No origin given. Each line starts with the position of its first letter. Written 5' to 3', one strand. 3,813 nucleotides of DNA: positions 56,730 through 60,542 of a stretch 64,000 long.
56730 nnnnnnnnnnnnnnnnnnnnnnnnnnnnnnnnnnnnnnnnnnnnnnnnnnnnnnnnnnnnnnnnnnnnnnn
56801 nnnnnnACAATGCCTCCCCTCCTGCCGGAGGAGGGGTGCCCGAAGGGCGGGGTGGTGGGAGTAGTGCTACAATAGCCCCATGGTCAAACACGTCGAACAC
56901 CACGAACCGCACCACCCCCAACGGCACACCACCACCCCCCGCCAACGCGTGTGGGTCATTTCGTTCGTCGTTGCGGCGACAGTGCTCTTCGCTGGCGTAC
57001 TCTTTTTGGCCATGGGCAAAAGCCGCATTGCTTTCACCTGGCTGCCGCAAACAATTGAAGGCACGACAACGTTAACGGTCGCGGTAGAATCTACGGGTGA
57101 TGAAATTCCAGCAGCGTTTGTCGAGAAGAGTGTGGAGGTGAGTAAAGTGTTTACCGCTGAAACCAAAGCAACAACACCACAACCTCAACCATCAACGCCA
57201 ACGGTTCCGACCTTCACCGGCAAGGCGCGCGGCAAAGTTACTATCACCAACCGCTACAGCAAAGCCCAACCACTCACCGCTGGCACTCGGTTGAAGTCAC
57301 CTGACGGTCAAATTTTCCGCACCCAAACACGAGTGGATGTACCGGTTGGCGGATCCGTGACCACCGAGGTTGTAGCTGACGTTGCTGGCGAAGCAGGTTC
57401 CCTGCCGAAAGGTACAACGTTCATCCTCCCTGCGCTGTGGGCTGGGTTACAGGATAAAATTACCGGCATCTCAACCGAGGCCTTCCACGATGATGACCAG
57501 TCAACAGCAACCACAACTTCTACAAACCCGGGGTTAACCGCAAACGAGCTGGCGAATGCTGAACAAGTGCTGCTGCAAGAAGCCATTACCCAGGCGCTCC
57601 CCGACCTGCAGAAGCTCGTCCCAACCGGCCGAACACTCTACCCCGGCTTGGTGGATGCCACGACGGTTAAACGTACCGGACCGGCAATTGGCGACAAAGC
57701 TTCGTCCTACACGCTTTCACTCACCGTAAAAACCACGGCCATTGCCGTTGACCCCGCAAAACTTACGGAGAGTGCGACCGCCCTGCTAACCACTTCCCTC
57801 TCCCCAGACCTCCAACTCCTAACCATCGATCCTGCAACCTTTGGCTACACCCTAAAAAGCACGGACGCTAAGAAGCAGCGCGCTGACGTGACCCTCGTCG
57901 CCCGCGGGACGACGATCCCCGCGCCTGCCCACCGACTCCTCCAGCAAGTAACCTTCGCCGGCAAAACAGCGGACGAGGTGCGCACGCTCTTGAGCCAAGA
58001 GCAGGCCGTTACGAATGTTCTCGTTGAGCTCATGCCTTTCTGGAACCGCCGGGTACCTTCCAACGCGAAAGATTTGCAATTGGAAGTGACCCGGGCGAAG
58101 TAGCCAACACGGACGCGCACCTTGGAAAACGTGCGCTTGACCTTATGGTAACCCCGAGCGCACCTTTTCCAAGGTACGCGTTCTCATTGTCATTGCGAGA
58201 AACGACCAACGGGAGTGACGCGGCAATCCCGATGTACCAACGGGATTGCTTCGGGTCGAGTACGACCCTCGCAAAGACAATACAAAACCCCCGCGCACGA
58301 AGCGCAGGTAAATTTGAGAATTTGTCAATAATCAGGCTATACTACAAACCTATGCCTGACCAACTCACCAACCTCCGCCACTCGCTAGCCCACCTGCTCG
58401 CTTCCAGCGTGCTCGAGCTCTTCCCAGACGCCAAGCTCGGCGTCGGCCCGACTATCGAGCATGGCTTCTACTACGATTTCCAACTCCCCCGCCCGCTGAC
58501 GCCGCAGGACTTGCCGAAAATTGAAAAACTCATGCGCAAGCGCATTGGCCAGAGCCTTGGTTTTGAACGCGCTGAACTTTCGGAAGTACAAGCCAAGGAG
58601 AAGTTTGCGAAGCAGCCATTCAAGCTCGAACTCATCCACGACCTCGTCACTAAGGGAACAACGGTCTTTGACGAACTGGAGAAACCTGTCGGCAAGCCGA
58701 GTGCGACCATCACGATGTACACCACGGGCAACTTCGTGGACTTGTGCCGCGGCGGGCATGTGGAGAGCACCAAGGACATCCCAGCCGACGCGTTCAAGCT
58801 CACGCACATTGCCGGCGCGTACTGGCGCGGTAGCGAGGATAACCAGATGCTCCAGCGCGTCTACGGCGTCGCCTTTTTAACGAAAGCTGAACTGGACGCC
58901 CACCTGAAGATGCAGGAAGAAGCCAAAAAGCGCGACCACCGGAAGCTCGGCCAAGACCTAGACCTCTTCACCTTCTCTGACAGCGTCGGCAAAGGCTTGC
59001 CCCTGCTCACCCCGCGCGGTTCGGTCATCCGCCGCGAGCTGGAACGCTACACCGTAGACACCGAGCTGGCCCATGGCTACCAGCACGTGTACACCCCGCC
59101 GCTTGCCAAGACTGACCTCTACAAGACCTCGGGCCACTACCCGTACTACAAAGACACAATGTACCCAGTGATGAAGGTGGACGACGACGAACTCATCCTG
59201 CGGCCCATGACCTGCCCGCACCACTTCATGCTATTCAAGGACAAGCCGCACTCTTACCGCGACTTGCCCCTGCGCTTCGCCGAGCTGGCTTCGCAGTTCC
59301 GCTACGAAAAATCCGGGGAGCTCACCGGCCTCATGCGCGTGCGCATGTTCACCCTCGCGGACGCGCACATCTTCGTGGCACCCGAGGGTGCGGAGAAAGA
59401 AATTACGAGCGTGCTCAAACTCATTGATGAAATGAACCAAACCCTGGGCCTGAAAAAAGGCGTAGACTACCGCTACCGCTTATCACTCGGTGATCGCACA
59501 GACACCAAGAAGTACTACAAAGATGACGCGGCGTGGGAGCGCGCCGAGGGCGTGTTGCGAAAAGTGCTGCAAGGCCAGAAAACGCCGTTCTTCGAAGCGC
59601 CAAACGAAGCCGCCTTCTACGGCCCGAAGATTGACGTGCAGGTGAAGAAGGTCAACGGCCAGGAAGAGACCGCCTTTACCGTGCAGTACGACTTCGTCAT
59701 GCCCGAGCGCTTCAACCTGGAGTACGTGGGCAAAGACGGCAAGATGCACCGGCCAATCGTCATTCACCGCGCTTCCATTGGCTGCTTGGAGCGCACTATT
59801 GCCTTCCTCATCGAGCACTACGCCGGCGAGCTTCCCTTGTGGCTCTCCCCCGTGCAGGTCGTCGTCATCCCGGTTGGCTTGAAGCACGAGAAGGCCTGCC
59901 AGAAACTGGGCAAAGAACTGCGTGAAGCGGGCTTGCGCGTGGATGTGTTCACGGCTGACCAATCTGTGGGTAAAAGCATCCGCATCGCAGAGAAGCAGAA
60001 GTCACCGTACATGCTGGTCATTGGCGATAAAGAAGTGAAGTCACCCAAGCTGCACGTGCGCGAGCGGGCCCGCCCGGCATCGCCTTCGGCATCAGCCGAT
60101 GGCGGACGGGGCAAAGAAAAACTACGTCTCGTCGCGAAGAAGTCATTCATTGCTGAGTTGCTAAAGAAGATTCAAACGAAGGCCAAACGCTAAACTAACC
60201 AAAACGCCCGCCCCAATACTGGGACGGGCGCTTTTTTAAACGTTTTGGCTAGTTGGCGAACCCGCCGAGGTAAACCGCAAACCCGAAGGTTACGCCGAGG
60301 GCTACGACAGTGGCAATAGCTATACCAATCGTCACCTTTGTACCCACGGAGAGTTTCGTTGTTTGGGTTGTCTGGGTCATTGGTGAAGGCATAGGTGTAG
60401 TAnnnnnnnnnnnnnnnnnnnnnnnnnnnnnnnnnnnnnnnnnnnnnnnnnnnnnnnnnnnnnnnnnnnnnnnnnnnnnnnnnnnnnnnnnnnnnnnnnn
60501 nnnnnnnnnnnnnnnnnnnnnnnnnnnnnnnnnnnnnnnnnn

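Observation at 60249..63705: Giant surface protease: S8 subtilisin with I9-like propeptide separated from its catalytic domain by about nine tandem dockerin-type calcium-binding modules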

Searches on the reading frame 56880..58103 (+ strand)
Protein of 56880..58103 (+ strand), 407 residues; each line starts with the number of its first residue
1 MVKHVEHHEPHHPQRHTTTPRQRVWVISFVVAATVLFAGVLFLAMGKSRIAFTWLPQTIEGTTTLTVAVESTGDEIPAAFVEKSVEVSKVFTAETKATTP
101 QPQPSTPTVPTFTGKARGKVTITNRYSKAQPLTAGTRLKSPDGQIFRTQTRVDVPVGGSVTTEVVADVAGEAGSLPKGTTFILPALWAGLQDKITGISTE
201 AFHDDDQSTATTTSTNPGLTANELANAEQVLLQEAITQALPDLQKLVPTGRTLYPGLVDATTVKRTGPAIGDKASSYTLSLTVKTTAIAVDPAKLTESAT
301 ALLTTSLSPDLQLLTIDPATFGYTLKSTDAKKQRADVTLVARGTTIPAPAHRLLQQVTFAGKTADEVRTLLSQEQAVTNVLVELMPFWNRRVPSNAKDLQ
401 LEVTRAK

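Call 12: search_protein_families(library=pfam, proteins=[window:56880-58103:+], max_evalue=0.01)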
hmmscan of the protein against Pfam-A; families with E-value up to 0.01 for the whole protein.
window:56880-58103:+ (407 aa): 1 family
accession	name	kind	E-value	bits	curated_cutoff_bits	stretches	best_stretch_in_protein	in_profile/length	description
PF04865.19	Baseplate_J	-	1.9e-05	24.5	21.1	1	115-194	22-99/255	Baseplate J-like protein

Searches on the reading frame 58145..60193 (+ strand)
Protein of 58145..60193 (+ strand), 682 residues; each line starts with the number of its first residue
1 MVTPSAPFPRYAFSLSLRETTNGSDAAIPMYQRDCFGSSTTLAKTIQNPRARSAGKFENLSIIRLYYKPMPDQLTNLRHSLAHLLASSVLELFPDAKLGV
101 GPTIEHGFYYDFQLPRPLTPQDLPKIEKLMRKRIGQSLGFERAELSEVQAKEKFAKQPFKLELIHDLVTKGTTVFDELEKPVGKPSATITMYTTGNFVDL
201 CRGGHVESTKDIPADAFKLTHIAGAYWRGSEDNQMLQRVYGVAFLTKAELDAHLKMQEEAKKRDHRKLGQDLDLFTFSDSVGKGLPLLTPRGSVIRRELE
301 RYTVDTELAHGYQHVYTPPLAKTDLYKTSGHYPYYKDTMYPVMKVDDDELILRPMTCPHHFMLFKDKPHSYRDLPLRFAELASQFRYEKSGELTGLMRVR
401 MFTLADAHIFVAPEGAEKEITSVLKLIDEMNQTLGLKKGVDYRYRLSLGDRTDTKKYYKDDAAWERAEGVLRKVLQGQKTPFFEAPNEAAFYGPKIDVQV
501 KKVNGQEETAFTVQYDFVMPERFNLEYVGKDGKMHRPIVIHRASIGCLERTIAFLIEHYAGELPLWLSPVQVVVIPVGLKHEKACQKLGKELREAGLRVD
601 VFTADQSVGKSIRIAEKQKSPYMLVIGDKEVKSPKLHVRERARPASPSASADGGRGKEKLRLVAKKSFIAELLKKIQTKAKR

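Call 12: search_protein_families(library=pfam, proteins=[window:58145-60193:+], max_evalue=0.01)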
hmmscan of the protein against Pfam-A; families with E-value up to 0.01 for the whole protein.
window:58145-60193:+ (682 aa): 3 families
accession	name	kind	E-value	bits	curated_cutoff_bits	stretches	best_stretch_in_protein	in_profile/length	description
PF00587.30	tRNA-synt_2b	-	1.9e-37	129.5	29.3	1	345-559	6-179/179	tRNA synthetase class II core domain (G, H, P, S and T)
PF03129.25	HGTP_anticodon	-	8.2e-19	68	21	1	571-643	1-76/94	Anticodon binding domain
PF07973.19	tRNA_SAD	-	4.2e-12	46.3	24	1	189-240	1-44/44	Threonyl and Alanyl tRNA synthetase second additional domain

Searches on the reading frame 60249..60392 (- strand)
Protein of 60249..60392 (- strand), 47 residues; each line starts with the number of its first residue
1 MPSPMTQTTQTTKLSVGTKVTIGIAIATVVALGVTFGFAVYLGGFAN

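Call 3: search_protein_families(library=pfam, proteins=[window:60249-60392:-], max_evalue=1)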
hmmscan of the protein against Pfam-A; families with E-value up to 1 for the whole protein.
window:60249-60392:- (47 aa): 0 families

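Call 4: search_protein_families(library=ncbifam, proteins=[window:60249-60392:-], max_evalue=1)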
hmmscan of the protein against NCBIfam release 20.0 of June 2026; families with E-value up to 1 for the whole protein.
window:60249-60392:- (47 aa): 1 family
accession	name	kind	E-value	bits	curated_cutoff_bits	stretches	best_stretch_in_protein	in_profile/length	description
NF046122.1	morpho_MmpA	equivalog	0.071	13.2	32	1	5-33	5-34/47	morphogenic membrane protein MmpA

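Call 61: find_homologous_proteins(query=window:60252-60392:-, max_evalue=10)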
Query seq(47 aa) (47 aa): 2 proteins with E <= 10 among 3 candidates.
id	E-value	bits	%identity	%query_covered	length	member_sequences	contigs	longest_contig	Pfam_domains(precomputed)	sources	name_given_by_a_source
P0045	2.1e-16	75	100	91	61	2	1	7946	-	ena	-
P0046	8.5e-12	61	81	89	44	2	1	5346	-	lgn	-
